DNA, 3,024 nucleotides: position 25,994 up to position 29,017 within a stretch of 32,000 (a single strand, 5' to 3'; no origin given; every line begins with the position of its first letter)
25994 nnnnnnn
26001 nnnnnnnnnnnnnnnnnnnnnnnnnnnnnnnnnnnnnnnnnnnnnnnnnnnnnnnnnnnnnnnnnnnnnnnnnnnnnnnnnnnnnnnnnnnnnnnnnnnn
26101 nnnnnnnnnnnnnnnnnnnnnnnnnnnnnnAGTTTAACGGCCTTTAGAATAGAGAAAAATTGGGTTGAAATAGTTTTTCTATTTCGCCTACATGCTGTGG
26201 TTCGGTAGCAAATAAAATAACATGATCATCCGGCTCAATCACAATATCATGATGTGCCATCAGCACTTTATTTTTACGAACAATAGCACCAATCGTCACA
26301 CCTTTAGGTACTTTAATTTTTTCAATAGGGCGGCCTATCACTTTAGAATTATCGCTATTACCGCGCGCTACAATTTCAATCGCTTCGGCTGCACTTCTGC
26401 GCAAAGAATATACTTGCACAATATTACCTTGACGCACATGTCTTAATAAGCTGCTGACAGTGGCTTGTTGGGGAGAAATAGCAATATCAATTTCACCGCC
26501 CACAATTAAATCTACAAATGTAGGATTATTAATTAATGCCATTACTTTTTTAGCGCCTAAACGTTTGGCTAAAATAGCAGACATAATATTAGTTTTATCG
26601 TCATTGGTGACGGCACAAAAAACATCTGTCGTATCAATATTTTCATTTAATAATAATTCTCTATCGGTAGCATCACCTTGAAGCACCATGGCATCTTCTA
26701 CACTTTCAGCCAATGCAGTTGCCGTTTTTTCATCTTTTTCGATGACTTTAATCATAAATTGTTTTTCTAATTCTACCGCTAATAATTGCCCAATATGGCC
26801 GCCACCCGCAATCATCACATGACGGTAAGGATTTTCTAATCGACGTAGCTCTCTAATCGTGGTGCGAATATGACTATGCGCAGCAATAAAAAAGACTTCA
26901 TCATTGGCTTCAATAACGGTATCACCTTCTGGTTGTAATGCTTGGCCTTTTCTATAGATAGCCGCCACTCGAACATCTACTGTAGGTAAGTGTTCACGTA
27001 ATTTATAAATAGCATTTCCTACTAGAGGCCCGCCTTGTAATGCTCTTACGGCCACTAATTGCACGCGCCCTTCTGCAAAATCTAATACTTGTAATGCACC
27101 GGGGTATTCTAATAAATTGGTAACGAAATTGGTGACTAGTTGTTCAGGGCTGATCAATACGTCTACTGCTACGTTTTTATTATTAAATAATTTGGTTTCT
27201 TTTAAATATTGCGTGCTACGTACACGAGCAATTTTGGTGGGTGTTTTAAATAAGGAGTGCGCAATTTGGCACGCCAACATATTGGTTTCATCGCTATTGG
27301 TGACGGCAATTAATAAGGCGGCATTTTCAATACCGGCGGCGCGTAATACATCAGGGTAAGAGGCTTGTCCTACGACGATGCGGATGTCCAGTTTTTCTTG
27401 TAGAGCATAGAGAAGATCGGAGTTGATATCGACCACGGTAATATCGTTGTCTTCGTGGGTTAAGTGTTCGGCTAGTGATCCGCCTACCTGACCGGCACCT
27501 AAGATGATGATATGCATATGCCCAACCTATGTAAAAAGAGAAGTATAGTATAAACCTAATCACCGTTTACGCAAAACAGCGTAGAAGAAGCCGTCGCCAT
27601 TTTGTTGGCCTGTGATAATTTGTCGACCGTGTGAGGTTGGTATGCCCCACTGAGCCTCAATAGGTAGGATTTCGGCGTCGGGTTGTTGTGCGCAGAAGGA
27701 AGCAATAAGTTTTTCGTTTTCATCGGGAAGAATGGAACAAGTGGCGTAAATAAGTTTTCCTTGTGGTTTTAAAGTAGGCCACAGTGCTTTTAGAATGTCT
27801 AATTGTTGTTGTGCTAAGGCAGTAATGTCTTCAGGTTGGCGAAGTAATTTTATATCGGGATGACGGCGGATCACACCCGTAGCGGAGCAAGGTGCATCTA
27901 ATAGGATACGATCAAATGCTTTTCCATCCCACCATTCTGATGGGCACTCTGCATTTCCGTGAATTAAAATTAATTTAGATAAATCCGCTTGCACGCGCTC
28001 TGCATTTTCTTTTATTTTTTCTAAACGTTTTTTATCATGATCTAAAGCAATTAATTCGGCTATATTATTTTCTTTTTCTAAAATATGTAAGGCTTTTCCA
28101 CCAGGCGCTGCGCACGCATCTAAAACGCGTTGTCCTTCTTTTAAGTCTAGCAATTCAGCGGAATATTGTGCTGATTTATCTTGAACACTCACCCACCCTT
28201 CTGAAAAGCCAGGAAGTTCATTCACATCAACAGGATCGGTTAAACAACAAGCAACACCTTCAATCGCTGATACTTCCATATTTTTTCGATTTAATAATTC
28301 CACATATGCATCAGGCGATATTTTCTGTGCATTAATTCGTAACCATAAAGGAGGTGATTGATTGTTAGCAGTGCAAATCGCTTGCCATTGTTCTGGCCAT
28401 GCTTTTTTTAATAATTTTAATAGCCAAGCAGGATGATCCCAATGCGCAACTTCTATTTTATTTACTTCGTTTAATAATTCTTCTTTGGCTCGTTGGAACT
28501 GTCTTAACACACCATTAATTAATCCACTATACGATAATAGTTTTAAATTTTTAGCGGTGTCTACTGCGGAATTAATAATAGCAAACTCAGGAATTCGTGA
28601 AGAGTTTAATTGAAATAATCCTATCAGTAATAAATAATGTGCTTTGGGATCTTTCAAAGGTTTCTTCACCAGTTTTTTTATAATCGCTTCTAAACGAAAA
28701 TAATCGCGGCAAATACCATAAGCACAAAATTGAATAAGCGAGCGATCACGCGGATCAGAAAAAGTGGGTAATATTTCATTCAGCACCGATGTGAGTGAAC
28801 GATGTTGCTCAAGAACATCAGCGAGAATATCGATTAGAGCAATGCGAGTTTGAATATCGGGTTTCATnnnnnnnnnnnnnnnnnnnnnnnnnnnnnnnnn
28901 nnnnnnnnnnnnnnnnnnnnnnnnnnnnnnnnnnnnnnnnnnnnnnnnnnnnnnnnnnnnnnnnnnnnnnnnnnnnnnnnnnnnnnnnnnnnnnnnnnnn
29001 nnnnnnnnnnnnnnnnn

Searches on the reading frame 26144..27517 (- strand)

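Call 4: search_protein_families(library=pfam, proteins=[window:26144-27517:-])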
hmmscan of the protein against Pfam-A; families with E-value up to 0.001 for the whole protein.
window:26144-27517:- (457 aa): 12 families
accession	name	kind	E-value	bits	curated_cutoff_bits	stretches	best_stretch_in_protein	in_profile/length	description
PF02254.24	TrkA_N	-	7.3e-51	171.8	23.8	2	3-123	1-115/116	TrkA-N domain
PF02080.26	TrkA_C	-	4.7e-23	81.3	27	2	155-224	2-70/71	TrkA-C domain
PF13241.12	NAD_binding_7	-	9.7e-10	39.4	22.1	1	2-87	9-83/104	Putative NAD(P)-binding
PF03435.24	Sacchrp_dh_NADP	-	1.1e-06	29.4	25.1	0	3-60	1-64/129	Saccharopine dehydrogenase NADP binding domain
PF03807.23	F420_oxidored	-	3e-06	28.2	21.6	0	3-49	2-50/94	NADP oxidoreductase coenzyme F420-dependent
PF02558.23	ApbA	-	3.5e-05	23.9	22.2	0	3-57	1-55/150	Ketopantoate reductase PanE/ApbA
PF01488.26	Shikimate_DH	-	0.00017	22.1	24.3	0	2-45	14-58/138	Shikimate / quinate 5-dehydrogenase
PF05368.20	NmrA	-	0.00024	21.2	27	0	236-313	8-92/298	NmrA-like family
PF06690.17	HcgC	-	0.00053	20.1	31.4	0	2-48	45-90/248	FeGP cofactor biosynthesis protein, methyltransferase HcgC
PF03721.20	UDPG_MGDP_dh_N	-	0.00062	19.8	27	0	1-41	1-41/187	UDP-glucose/GDP-mannose dehydrogenase family, NAD binding domain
PF01210.29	NAD_Gly3P_dh_N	-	0.00072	20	23.1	0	3-60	2-59/158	NAD-dependent glycerol-3-phosphate dehydrogenase N-terminus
PF02737.24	3HCDH_N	-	0.00093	19.6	22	0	3-44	2-43/180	3-hydroxyacyl-CoA dehydrogenase, NAD binding domain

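Call 5: search_protein_families(library=ncbifam, proteins=[window:26144-27517:-])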
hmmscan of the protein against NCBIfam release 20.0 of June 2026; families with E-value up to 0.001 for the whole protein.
window:26144-27517:- (457 aa): 32 families (the best 25 are shown)
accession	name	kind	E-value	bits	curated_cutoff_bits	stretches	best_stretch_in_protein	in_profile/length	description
NF007032.0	PRK09496.1-4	equivalog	4.3e-210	698.4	309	1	1-457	1-457/457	Trk system potassium transporter TrkA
NF007030.0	PRK09496.1-1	equivalog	1.7e-198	659.9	371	1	1-453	1-454/458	Trk system potassium transporter TrkA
NF007031.0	PRK09496.1-2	equivalog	2.6e-143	478.4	289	1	1-452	1-453/458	Trk system potassium transporter TrkA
NF007039.0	PRK09496.3-2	equivalog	1.1e-126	423.2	293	1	1-451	1-445/446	Trk system potassium transporter TrkA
NF007041.0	PRK09496.3-4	equivalog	1.5e-106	356.9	386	1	1-452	1-445/450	Trk system potassium transporter TrkA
NF007038.0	PRK09496.2-6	equivalog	6.3e-91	305.3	374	1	1-451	1-445/445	Trk system potassium transporter TrkA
NF007034.0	PRK09496.2-1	subfamily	4.2e-88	296.2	344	1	1-438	1-434/445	Trk system potassium transporter TrkA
NF007036.0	PRK09496.2-3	subfamily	3.3e-78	263.4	407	1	1-451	1-448/448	Trk system potassium transporter TrkA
NF007033.0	PRK09496.1-5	equivalog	1.6e-74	251.6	338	1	1-449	1-446/449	Trk system potassium transporter TrkA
NF007037.0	PRK09496.2-4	equivalog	6e-74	249.5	445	1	1-450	1-453/454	Trk system potassium transporter TrkA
NF007040.0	PRK09496.3-3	equivalog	7.1e-71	239.1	455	1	2-450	5-461/462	Trk system potassium transporter TrkA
NF007035.0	PRK09496.2-2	equivalog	1.6e-68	231.6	521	1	1-447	1-446/455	Trk system potassium transporter TrkA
NF007043.0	PRK09496.3-6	equivalog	4.8e-68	230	384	1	1-446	1-440/445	Trk system potassium transporter TrkA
NF007042.0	PRK09496.3-5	equivalog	6.3e-42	143.8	467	1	1-450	1-462/466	Trk system potassium transporter TrkA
NF007828.0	PRK10537.1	equivalog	3.4e-15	55.9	425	2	2-136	252-378/403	voltage-gated potassium channel protein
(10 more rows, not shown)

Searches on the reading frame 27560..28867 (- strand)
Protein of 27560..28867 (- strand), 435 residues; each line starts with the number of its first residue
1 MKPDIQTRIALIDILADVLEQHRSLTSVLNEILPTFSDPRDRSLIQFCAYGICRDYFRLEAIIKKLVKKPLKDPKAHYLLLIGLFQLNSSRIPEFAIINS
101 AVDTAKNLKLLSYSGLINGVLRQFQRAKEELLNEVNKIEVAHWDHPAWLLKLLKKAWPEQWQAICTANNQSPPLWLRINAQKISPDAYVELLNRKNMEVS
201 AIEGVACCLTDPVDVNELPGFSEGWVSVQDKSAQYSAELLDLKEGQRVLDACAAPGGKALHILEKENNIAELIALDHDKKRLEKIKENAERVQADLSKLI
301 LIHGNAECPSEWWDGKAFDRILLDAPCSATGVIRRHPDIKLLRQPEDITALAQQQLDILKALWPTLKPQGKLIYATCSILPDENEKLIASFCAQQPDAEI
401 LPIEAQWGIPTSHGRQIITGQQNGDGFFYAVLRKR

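Call 4: search_protein_families(library=pfam, proteins=[window:27560-28867:-])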
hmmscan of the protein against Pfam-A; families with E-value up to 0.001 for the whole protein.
window:27560-28867:- (435 aa): 5 families
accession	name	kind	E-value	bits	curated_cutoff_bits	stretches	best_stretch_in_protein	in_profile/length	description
PF01189.24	Methyltr_RsmB-F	-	7.4e-61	205.7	27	1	239-433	3-199/199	16S rRNA methyltransferase RsmB/F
PF22458.1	RsmF-B_ferredox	-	1.3e-24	86.6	27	1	145-215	1-73/74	Methyltr_RsmF/B-like, ferredoxin-like domain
PF01029.23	NusB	-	1.4e-19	71.2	23.1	1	6-126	2-133/133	NusB family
PF13847.12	Methyltransf_31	-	1.6e-06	28.3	27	1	243-396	2-127/145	Methyltransferase domain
PF01795.25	Methyltransf_5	-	0.00033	20.7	27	1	236-324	12-99/309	MraW methylase family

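Call 5: search_protein_families(library=ncbifam, proteins=[window:27560-28867:-])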
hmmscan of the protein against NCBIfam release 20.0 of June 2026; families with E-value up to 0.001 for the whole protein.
window:27560-28867:- (435 aa): 12 families
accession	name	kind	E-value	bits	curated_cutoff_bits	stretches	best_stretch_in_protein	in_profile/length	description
NF008149.0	PRK10901.1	equivalog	1.1e-162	542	375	1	4-435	8-433/434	16S rRNA (cytosine(967)-C(5))-methyltransferase RsmB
TIGR00563.1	rsmB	equivalog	2.7e-124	415.6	269.05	1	12-435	5-436/437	16S rRNA (cytosine(967)-C(5))-methyltransferase RsmB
NF011493.0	PRK14901.1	equivalog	4.5e-95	319.1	540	1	13-434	11-445/447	16S rRNA (cytosine(967)-C(5))-methyltransferase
NF011494.0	PRK14902.1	equivalog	3.2e-91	306.4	319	1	7-435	5-443/444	16S rRNA (cytosine(967)-C(5))-methyltransferase RsmB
NF011495.0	PRK14903.1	equivalog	7.6e-56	189.8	503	1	35-404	32-394/431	16S rRNA (cytosine(967)-C(5))-methyltransferase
TIGR00446.1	nop2p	subfamily_domain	2.3e-40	138.5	210.45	1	176-434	1-264/264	NOL1/NOP2/sun family putative RNA methylase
NF041567.1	mtaseRsmF_Thermus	equivalog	4.8e-34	117.7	690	1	151-400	3-244/443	16S rRNA (cytosine(1407)-C(5))-methyltransferase RsmF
NF008898.0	PRK11933.1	equivalog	1.5e-25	89.6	588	1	176-398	41-268/480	16S rRNA (cytosine(1407)-C(5))-methyltransferase RsmF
NF040814.1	tRNA_cyt_mtase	equivalog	4.5e-23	81.7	550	1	176-400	37-256/305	tRNA (cytosine(49)-C(5))-methyltransferase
TIGR01951.1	nusB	equivalog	4.2e-06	27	88.35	1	7-126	5-129/131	transcription antitermination factor NusB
TIGR02469.1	CbiT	equivalog_domain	0.00012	22.3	78.3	1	239-323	14-94/124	precorrin-6Y C5,15-methyltransferase (decarboxylating) subunit CbiT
TIGR02752.1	MenG_heptapren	equivalog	0.00042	19.9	419.85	1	238-307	39-106/231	demethylmenaquinone methyltransferase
